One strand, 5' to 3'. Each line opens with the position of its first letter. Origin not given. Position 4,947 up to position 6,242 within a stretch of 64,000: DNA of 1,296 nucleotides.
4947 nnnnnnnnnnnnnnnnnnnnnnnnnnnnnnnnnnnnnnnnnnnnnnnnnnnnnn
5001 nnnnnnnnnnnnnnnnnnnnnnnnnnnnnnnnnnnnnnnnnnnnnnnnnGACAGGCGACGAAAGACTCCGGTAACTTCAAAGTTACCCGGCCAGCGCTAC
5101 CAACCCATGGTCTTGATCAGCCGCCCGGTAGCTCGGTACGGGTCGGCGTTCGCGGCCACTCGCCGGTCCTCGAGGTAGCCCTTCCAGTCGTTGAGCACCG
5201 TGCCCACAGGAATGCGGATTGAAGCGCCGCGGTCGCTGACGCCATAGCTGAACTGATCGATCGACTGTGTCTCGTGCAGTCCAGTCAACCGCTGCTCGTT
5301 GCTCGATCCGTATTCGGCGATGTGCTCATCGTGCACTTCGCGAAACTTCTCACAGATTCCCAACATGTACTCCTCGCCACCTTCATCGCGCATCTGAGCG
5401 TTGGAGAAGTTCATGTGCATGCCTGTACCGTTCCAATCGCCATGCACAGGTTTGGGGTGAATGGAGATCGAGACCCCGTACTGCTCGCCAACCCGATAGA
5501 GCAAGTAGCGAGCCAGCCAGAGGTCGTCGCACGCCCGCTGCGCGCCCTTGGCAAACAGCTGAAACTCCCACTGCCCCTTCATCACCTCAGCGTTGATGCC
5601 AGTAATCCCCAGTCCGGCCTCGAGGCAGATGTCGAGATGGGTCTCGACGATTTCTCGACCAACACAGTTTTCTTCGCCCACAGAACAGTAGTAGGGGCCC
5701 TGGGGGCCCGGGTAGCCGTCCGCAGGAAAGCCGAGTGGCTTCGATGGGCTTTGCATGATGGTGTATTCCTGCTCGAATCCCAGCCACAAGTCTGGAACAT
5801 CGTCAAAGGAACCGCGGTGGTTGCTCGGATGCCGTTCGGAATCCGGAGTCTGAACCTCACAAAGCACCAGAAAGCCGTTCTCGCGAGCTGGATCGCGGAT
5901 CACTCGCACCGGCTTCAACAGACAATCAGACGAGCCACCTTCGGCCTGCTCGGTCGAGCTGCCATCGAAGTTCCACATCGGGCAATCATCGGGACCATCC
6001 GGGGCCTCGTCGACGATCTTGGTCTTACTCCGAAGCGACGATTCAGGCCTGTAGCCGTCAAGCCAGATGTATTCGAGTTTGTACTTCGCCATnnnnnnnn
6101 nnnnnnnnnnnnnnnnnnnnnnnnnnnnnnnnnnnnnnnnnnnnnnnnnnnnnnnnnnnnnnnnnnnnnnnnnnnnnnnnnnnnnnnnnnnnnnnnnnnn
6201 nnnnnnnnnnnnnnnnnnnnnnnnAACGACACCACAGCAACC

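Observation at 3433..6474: Self-contained sigma54-glnII-GAF activator module without NtrBC or nif genes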

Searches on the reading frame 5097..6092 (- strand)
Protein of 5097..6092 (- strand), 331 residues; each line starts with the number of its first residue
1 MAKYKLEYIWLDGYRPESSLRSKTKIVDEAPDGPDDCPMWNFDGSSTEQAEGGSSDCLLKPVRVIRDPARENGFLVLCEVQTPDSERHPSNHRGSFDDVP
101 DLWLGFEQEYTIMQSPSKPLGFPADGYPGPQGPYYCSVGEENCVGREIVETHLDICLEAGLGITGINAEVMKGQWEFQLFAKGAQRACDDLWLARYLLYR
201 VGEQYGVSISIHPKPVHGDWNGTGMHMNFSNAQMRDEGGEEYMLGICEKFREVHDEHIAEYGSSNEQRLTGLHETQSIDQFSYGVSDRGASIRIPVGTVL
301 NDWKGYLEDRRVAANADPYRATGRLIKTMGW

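Call 3: search_protein_families(library=pfam, proteins=[window:5097-6092:-])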
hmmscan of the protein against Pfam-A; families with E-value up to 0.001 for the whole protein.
window:5097-6092:- (331 aa): 2 families
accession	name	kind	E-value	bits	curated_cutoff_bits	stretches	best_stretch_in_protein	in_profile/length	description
PF00120.29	Gln-synt_C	-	1.3e-14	54.5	24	1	103-230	23-155/344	Glutamine synthetase, catalytic domain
PF03951.24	Gln-synt_N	-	9.4e-11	41.6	33.4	1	6-83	5-82/82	Glutamine synthetase, beta-Grasp domain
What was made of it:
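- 5097..6092 (-): glnII, type II glutamine synthetase (331 aa). Pfam Gln-synt_N and Gln-synt_C (call 3).
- Checked: glnII: ATG 6092 to stop 5097, 331 aa. It matches Pfam Gln-synt_N and Gln-synt_C (call 3).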

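Call 26: search_protein_families(library=ncbifam, proteins=[window:5097-6092:-], max_evalue=0.00001)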
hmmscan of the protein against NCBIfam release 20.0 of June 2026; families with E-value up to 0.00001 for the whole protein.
window:5097-6092:- (331 aa): 4 families
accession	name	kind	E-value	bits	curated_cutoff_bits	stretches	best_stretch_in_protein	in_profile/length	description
NF041605.1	gln_syn_GlnII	equivalog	1.8e-122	408.7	500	1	4-329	3-328/333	glutamine synthetase GlnII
TIGR00653.1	GlnA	equivalog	5.8e-11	41.8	429.15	1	158-231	196-268/462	type I glutamate--ammonia ligase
TIGR03105.1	gln_synth_III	equivalog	1.7e-08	33.4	469.6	1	104-233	117-243/435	type III glutamate--ammonia ligase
NF007006.0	PRK09469.1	equivalog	1.2e-06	27.4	845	1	173-322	218-372/469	glutamate--ammonia ligase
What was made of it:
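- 5097..6092 (-): NCBIfam GlnII at 408.7 bits, which is the best family but below the 500 cut-off (call 26).
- On Type II glutamine synthetase (GlnII): NF041605 GlnII is the best NCBIfam hit but falls below its cut-off, at 408.7 against 500 (call 26), so this is a divergent member.
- Checked: Its best NCBIfam hit is GlnII, at 408.7 bits against a cut-off of 500 (call 26).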

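Call 53: find_related_loci(query=window:5097-6092:-, collection=metagenome_contigs, flank=5000)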
Query window:5097-6092:- (331 aa) in metagenome_contigs; peptide patterns used: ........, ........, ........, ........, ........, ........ (x = any residue, [..] = any of these).
334 stretches matched a pattern; 321 encode a relative of the query (tblastn E <= 1e-3); the best 80 are kept; 80 distinct loci.
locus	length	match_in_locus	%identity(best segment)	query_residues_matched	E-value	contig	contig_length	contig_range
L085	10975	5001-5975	71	4-329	3e-167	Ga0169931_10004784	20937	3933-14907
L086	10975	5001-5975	73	4-329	1e-167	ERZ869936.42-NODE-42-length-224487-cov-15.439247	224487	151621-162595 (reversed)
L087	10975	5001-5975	72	4-329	6e-167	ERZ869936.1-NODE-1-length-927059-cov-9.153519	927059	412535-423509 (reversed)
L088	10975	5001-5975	73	4-329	1e-166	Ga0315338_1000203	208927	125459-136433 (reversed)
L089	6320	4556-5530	70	4-329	1e-166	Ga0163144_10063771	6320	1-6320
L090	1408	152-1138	72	1-330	0e+0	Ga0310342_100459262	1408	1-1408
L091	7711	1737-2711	72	4-329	2e-164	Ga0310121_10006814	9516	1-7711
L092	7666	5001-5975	73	4-329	2e-164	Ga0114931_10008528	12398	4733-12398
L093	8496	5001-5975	72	4-329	7e-164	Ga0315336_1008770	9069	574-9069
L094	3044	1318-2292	71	4-329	2e-172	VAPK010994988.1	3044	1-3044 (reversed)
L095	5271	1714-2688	72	4-329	6e-166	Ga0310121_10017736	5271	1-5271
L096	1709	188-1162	70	4-329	1e-177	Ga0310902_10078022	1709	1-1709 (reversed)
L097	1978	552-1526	70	4-329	9e-176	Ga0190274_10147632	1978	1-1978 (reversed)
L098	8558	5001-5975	69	4-329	6e-162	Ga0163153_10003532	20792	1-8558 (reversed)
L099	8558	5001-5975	69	4-329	6e-162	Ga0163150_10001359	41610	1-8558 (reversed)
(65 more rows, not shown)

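Call 58: search_solved_structures(query=window:5097-6092:-, max_evalue=1e-20, show_alignments=1)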
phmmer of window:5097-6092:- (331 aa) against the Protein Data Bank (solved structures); distinct sequences matched with E-value up to 1e-20: 16.
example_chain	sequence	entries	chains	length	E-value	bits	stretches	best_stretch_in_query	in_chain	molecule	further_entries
4bax_A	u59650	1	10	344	2.2e-104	352.6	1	4-328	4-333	GLUTAMINE SYNTHETASE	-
4is4_A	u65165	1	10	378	8.2e-96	324.5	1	5-328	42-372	Glutamine synthetase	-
2d3a_A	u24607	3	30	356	5.5e-95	321.7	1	5-328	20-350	glutamine synthetase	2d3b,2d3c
7v4i_J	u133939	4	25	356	1.1e-94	320.7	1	5-328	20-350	Glutamine synthetase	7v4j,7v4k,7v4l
7v4h_J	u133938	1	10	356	1.5e-94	320.3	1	5-327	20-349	Glutamine synthetase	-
9wp6_A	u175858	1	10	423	6.7e-93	314.9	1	6-328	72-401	Glutamine synthetase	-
2uu7_A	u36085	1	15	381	8.7e-93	314.5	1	4-328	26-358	GLUTAMINE SYNTHETASE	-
3fky_A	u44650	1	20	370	1e-91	311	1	6-329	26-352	Glutamine synthetase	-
7evt_A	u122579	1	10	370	2.3e-91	309.8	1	4-328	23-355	Glutamine synthetase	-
8dnu_A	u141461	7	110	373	2.4e-91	309.8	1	4-328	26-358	Glutamine synthetase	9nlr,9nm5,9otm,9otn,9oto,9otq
2ojw_A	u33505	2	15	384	2.6e-91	309.6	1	4-328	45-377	Glutamine synthetase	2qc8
7u5n_A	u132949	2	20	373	3.1e-91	309.4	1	5-328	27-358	Glutamine synthetase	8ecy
9otp_A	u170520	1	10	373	4.5e-91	308.9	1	4-328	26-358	Glutamine synthetase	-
8xlj_A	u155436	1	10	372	7.6e-91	308.1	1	3-328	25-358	Glutamine synthetase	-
9c28_A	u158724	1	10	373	7.7e-91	308.1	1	3-328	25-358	Glutamine synthetase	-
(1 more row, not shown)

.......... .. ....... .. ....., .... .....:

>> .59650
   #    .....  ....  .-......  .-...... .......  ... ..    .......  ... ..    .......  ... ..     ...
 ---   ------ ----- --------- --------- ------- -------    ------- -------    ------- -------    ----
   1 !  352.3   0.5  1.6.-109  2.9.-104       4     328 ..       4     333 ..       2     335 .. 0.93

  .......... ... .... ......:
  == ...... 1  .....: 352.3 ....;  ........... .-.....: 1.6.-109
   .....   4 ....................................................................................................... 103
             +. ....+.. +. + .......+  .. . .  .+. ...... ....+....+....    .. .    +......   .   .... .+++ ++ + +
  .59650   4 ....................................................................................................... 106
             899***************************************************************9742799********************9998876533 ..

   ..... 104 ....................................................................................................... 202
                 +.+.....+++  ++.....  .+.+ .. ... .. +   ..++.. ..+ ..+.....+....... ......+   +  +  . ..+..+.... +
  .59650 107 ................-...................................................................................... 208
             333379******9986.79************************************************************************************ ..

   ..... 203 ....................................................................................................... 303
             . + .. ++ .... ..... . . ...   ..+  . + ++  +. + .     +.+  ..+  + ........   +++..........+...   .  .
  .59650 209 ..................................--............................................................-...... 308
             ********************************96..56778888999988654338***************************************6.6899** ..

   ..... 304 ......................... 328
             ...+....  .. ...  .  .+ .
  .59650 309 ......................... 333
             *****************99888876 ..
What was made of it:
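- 5097..6092 (-): Full-length match to the GSII structure 4bax, E = 2e-104 (call 58).
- On Type II glutamine synthetase (GlnII): 4bax aligns over residues 4-328 at E = 2e-104 (call 58).
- Checked: It aligns over its full length to the GSII structure 4bax with E = 2e-104 (call 58).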
